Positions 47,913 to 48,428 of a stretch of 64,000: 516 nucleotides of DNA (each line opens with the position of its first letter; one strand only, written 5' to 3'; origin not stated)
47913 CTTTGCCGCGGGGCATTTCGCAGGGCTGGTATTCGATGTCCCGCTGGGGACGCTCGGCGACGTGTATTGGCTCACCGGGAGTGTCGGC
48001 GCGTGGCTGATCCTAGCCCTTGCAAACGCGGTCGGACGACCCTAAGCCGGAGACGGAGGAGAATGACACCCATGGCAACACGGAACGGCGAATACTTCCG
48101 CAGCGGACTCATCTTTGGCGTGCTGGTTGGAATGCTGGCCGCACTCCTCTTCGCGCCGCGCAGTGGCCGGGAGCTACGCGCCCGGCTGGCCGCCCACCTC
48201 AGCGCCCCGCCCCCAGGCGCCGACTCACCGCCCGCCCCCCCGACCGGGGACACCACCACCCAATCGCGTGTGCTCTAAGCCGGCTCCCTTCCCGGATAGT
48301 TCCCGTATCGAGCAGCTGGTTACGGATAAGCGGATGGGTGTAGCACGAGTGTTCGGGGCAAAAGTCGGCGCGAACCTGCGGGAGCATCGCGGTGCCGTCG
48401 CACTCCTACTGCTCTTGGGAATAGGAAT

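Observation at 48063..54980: Tandem duplication of a ~3.45-kb four-gene membrane cassette (YtxH-like, A, B, GT-C-like C)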

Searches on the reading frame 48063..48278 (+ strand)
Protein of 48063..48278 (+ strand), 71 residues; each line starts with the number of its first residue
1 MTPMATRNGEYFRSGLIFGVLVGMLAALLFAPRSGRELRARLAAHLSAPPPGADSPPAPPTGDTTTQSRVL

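Call 5: search_protein_families(library=pfam, proteins=[window:48063-48278:+], max_evalue=1)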
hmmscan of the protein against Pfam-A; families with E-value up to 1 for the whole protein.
window:48063-48278:+ (71 aa): 2 families
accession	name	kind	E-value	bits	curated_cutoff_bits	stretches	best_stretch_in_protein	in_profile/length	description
PF12732.12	YtxH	-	2.5e-09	37.9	37.5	1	15-44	3-32/71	YtxH-like protein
PF11654.13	NCE101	-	0.11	12.7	24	1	17-42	10-35/45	Non-classical export protein 1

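Call 6: search_protein_families(library=ncbifam, proteins=[window:48063-48278:+], max_evalue=1)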
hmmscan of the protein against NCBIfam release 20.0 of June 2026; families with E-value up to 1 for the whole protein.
window:48063-48278:+ (71 aa): 1 family
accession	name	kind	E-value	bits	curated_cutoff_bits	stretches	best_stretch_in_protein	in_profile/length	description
NF047455.1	TF_Staph_AryK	equivalog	0.072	11.3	850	1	7-24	555-572/759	transcriptional regulator AryK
